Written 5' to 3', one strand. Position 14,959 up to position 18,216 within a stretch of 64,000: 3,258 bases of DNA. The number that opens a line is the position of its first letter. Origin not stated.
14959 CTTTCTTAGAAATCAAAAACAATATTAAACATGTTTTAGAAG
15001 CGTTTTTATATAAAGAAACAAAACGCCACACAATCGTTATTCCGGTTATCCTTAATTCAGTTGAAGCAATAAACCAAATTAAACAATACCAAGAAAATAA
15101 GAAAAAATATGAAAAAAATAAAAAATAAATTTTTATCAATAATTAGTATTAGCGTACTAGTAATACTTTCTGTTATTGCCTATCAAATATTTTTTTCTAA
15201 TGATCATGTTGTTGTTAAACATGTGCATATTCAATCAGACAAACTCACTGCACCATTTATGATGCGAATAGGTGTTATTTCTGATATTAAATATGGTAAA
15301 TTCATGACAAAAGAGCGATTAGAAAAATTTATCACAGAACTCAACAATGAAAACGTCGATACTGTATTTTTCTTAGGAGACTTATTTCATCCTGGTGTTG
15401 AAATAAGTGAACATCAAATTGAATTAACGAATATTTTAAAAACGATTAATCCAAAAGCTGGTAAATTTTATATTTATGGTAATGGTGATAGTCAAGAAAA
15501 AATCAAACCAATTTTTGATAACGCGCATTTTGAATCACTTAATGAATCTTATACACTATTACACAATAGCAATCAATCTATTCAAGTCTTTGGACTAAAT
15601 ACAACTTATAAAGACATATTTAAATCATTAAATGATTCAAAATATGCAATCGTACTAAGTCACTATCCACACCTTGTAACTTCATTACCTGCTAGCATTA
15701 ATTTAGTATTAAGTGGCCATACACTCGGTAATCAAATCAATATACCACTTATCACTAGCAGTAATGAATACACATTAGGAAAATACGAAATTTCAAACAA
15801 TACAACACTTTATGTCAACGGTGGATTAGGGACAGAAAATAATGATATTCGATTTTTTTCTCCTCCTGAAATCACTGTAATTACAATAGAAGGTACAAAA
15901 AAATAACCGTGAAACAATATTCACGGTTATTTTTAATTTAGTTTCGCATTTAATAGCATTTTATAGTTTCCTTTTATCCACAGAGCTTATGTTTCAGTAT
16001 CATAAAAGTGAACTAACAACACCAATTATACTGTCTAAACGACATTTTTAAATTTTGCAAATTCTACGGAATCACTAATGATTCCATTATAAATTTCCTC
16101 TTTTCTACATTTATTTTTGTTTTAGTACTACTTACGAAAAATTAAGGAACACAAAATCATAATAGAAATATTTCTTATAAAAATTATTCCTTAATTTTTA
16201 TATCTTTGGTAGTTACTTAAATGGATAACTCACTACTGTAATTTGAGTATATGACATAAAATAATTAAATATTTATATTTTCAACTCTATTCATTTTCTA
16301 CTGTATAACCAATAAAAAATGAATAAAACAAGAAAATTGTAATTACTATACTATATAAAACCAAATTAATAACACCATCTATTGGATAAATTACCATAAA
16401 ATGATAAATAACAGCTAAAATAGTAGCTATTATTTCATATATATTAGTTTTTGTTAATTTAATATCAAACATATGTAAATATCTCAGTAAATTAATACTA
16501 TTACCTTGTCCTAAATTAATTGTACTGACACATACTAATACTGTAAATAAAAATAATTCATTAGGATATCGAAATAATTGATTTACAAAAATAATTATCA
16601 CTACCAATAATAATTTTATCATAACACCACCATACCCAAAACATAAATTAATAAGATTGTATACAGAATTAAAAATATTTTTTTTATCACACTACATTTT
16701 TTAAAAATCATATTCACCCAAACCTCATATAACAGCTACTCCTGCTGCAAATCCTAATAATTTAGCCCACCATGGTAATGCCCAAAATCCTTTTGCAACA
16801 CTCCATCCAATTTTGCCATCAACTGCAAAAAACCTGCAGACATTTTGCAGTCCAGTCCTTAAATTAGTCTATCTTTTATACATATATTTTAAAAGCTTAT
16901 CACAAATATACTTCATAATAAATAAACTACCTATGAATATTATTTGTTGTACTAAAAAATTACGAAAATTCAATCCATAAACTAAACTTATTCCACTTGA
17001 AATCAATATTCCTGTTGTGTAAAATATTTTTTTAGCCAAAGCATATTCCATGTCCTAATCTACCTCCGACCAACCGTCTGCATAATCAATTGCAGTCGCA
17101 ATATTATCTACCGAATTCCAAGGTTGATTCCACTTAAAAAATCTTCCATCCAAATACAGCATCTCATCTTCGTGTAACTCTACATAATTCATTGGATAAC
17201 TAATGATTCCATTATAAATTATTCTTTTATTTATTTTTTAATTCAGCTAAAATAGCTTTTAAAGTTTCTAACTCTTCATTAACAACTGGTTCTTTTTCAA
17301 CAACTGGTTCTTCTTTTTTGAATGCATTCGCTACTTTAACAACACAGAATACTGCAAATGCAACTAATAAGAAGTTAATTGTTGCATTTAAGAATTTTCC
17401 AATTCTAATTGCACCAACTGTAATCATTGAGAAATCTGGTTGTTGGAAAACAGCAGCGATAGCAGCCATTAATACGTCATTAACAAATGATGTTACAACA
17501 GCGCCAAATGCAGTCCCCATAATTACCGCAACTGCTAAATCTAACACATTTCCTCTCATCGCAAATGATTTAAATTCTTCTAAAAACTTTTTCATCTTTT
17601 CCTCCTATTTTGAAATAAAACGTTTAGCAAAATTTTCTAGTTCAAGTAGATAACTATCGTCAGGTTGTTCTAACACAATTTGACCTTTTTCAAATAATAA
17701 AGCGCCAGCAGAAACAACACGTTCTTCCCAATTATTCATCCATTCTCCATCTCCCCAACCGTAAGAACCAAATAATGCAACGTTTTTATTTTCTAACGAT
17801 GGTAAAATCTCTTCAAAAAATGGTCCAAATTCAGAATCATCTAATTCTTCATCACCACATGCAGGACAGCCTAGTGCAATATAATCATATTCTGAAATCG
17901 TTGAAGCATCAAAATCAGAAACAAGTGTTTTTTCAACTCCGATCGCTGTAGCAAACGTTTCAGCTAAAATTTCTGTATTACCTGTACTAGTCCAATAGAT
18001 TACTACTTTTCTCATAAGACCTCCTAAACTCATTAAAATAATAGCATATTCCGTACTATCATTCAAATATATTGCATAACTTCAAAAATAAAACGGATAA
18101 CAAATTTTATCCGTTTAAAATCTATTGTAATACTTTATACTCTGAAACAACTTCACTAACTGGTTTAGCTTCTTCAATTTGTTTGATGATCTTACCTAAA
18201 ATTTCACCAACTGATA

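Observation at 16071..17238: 1.1-kb small-peptide/membrane-protein islet bracketed by a duplicated mscL 3' end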

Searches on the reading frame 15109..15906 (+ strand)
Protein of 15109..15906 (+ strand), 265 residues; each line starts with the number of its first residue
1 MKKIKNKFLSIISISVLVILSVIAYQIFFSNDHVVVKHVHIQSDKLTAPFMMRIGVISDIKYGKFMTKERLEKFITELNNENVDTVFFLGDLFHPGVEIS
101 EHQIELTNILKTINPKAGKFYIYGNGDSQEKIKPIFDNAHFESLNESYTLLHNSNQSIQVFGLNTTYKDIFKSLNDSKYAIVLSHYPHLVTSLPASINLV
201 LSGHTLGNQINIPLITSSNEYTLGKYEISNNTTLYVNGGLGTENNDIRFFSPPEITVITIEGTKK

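Call 8: search_protein_families(library=pfam, proteins=[window:15109-15906:+], max_evalue=1)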
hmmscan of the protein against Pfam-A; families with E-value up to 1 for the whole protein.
window:15109-15906:+ (265 aa): 2 families
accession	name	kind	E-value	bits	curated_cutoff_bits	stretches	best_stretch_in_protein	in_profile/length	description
PF00149.33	Metallophos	-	1.6e-08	35.7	21.5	1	52-205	1-188/191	Calcineurin-like phosphoesterase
PF12850.12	Metallophos_2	-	1.5e-05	25.5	27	1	52-184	1-113/154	Calcineurin-like phosphoesterase superfamily domain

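Call 81: find_encoding_contigs(protein=window:15109-15903:+, flank=4000, max_places=10)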
Protein window:15109-15903:+ (265 aa): no gene with exactly this product is on record in the collection.

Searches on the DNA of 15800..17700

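Call 76: search_rna_families(source=window, start=15800, end=17700, threshold=evalue, max_evalue=1)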
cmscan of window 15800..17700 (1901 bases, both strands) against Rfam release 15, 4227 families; matches with E-value up to 1: 4.
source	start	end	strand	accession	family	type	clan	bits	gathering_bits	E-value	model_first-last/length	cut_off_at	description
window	15895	15964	-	RF02074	STnc240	Gene; sRNA;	-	29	55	0.1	1-77/77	no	Enterobacterial sRNA STnc240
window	15800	15933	+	RF04178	BTnc005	Gene; sRNA;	-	25.7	174.8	0.0028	66-205/205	5'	Bacteroides sRNA BTnc005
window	16278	16337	-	RF03394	mir-2574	Gene; miRNA;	-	23.2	90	0.079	1-68/68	no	mir-2574 microRNA precursor family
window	15895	15986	-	RF01769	greA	Cis-reg; leader;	-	21.1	60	0.66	1-124/124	no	Enterobacteria greA leader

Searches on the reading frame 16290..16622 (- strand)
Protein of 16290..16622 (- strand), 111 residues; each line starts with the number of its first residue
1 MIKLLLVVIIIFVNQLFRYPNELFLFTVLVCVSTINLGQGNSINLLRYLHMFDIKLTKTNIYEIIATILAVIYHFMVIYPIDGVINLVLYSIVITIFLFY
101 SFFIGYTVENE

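Call 8: search_protein_families(library=pfam, proteins=[window:16290-16622:-], max_evalue=1)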
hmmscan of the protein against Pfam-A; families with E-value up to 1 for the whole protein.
seq(111 aa): 0 families

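Call 9: search_protein_families(library=ncbifam, proteins=[window:16290-16622:-], max_evalue=1)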
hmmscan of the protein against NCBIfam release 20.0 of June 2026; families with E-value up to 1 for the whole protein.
seq(111 aa): 0 families

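Call 13: find_encoding_contigs(protein=window:16290-16622:-, flank=4000, max_places=10)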
Protein window:16290-16622:- (111 aa): no gene with exactly this product is on record in the collection.

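Call 18: find_homologous_proteins(query=window:16290-16622:-, max_evalue=0.01)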
Query seq(111 aa) (111 aa): 1 proteins with E <= 0.01 among 6 candidates.
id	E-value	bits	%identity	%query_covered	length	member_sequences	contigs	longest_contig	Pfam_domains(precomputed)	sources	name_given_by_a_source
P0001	1.5e-53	198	93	100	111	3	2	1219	-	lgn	-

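Call 20: find_encoding_contigs(protein=P0001, flank=5000, max_places=10)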
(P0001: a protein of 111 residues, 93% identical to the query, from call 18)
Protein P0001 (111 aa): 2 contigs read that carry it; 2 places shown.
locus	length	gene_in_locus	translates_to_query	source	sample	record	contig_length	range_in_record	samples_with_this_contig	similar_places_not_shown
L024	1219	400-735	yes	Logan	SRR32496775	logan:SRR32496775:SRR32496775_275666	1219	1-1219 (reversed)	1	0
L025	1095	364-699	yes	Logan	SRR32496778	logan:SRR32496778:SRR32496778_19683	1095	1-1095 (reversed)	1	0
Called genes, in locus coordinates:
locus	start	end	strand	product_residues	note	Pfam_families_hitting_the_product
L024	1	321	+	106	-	?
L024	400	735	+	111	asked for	-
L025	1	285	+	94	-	?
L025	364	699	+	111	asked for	-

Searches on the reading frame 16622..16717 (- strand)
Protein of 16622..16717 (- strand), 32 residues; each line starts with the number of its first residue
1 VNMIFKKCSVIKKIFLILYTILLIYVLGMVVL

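Call 8: search_protein_families(library=pfam, proteins=[window:16622-16717:-], max_evalue=1)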
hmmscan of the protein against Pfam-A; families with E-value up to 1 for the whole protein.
seq(32 aa): 1 family
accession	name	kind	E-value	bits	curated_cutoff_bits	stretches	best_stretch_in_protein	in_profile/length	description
PF23906.1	DUF7248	-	0.036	14.5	27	1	6-32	4-30/58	Family of unknown function (DUF7248)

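Call 9: search_protein_families(library=ncbifam, proteins=[window:16622-16717:-], max_evalue=1)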
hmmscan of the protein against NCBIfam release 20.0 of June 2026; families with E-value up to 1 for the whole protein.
seq(32 aa): 1 family
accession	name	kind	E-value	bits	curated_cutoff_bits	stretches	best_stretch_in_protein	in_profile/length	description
NF033218.1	anchor_AmaP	equivalog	0.35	10.6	55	1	9-32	2-25/166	alkaline shock response membrane anchor protein AmaP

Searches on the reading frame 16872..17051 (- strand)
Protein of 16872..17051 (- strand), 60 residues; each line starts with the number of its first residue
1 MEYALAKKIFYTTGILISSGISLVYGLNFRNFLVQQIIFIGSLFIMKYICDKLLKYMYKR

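Call 8: search_protein_families(library=pfam, proteins=[window:16872-17051:-], max_evalue=1)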
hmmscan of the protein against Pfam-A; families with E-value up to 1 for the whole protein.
seq(60 aa): 0 families

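Call 9: search_protein_families(library=ncbifam, proteins=[window:16872-17051:-], max_evalue=1)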
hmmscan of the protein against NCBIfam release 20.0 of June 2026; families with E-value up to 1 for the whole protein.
seq(60 aa): 0 families

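Call 39: find_encoding_contigs(protein=window:16872-17051:-, flank=5000, max_places=10)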
Protein window:16872-17051:- (60 aa): 1 contig read that carries it; 1 place shown.
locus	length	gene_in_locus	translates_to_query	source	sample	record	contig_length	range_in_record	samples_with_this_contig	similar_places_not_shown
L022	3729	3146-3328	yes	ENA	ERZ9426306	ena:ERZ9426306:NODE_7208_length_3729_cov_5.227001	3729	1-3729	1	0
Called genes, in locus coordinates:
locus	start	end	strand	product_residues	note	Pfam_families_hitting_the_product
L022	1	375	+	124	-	?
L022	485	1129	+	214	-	PF25084:LbH_EIF2B, PF25087:GMPPB_C, PF00132:Hexapep, PF14602:Hexapep_2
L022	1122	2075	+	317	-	PF13793:Pribosyltran_N, PF00156:Pribosyltran, PF14572:Pribosyl_synth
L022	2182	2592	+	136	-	PF00258:Flavodoxin_1, PF12641:Flavodoxin_3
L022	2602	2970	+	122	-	PF01741:MscL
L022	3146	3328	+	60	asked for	-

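Call 65: search_protein_representatives(protein=window:16872-17051:-)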
Query: 60 residues. Proteins with E-value up to 0.001 (for the whole library): 3; up to 1e-10: 2; up to 1e-30: 1. The best 3 are listed.
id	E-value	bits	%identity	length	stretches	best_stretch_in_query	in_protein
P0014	9.4e-31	119.8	100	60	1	1-60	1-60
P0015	2.1e-14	68.7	56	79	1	1-59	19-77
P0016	2.6e-07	46.5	34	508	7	22-52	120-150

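Call 67: find_encoding_contigs(protein=P0015, flank=8000, max_places=6)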
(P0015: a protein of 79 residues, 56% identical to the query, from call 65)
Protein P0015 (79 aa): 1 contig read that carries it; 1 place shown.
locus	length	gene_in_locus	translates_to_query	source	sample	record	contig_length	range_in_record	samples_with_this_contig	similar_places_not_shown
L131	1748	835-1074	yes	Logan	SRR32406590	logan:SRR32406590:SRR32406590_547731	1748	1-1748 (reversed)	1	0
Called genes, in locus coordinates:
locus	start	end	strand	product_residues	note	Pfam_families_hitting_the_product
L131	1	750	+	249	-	?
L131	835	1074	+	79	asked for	-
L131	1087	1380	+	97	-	-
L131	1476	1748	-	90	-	?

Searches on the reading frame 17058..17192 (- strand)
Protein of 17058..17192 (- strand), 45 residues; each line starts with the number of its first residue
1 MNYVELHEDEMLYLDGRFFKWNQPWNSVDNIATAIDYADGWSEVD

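Call 8: search_protein_families(library=pfam, proteins=[window:17058-17192:-], max_evalue=1)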
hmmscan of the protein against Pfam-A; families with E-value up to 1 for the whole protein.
seq(45 aa): 0 families

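Call 9: search_protein_families(library=ncbifam, proteins=[window:17058-17192:-], max_evalue=1)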
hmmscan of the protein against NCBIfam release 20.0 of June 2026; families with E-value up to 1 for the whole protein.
seq(45 aa): 0 families

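Call 55: find_homologous_proteins(query=window:17058-17192:-, max_evalue=1)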
Query seq(45 aa) (45 aa): 1 proteins with E <= 1 among 1 candidates.
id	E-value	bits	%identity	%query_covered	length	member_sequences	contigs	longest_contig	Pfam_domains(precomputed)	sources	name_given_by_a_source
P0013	1.0e-24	102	100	100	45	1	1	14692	-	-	-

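Call 56: find_encoding_contigs(protein=P0013, flank=6000, max_places=6)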
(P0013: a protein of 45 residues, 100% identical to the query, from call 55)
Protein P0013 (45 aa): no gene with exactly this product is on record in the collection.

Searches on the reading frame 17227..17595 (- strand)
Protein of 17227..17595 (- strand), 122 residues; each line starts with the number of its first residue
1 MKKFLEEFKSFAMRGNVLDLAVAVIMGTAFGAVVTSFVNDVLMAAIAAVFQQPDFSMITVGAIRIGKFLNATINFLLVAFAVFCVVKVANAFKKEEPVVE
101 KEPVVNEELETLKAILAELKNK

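Call 8: search_protein_families(library=pfam, proteins=[window:17227-17595:-], max_evalue=1)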
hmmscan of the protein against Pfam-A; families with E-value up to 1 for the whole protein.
window:17227-17595:- (122 aa): 1 family
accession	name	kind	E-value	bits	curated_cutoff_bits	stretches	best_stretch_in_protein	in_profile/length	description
PF01741.23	MscL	-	3.3e-33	115.1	27.4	1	4-119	1-122/123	Large-conductance mechanosensitive channel, MscL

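Call 12: find_encoding_contigs(protein=window:17230-17595:-, flank=4000, max_places=10)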
Protein window:17230-17595:- (122 aa): 2 contigs read that carry it; 2 places shown.
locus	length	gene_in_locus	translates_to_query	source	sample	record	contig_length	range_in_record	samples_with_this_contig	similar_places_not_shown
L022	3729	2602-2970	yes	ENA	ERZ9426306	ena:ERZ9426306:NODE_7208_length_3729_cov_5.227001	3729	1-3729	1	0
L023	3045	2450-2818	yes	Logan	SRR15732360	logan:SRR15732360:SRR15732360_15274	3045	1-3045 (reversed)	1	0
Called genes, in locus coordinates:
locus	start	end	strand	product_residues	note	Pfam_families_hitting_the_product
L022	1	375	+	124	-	?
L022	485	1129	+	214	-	PF25084:LbH_EIF2B, PF25087:GMPPB_C, PF00132:Hexapep, PF14602:Hexapep_2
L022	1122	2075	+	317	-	PF13793:Pribosyltran_N, PF00156:Pribosyltran, PF14572:Pribosyl_synth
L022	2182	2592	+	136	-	PF00258:Flavodoxin_1, PF12641:Flavodoxin_3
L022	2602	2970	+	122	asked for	PF01741:MscL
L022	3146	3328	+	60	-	-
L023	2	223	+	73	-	?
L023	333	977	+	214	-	PF25084:LbH_EIF2B, PF25087:GMPPB_C, PF00132:Hexapep, PF14602:Hexapep_2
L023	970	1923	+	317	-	PF13793:Pribosyltran_N, PF00156:Pribosyltran, PF14572:Pribosyl_synth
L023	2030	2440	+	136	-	PF00258:Flavodoxin_1, PF12641:Flavodoxin_3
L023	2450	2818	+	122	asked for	PF01741:MscL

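Call 51: find_related_loci(query=window:17230-17595:-, collection=metagenome_contigs, flank=6000)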
Query window:17230-17595:- (122 aa) in metagenome_contigs; peptide patterns used: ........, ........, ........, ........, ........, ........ (x = any residue, [..] = any of these).
599 stretches matched a pattern (row limit reached: there are more); 391 encode a relative of the query (tblastn E <= 1e-3); the best 80 are kept; 80 distinct loci.
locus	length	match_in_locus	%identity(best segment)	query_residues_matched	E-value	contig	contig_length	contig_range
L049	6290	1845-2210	46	1-121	4e-29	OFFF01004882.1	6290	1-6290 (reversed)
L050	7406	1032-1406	46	1-107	7e-29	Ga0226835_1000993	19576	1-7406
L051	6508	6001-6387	47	1-122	9e-29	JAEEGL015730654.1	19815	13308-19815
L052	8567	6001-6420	41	1-122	2e-28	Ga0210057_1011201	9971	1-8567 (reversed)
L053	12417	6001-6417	45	1-122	2e-28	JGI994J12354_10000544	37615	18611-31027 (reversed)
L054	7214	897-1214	51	1-100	2e-28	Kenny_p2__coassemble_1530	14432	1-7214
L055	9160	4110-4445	50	1-107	2e-27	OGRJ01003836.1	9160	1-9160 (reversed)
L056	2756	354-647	49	1-94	4e-27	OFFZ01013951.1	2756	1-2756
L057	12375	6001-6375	43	5-121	8e-27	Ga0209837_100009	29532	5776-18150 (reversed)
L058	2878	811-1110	49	1-96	1e-26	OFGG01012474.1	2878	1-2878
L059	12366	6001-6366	45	1-121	2e-26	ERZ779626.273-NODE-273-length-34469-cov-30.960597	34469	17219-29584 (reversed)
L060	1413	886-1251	45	1-121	1e-26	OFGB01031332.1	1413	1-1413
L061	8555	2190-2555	45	1-121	2e-26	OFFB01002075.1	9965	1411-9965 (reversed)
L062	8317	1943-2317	42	1-121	2e-26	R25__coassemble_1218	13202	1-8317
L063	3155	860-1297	40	1-122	2e-26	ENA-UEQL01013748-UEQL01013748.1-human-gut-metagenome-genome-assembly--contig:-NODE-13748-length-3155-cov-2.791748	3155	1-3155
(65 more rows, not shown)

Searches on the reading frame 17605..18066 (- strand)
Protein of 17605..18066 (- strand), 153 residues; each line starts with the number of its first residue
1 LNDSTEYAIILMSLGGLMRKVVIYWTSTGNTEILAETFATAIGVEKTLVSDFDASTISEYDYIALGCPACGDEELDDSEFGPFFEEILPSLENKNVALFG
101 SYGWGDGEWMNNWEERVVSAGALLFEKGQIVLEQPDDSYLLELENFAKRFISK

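Call 8: search_protein_families(library=pfam, proteins=[window:17605-18066:-], max_evalue=1)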
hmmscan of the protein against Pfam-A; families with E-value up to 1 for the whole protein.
window:17605-18066:- (153 aa): 3 families
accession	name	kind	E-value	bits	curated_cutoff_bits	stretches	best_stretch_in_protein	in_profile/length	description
PF00258.30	Flavodoxin_1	-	2.6e-12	47.5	25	1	22-130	1-127/143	Flavodoxin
PF12641.12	Flavodoxin_3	-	1.9e-07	31.5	27.5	1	22-117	2-93/160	Flavodoxin domain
PF12724.12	Flavodoxin_5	-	0.044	14.5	27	1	21-99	1-81/145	Flavodoxin domain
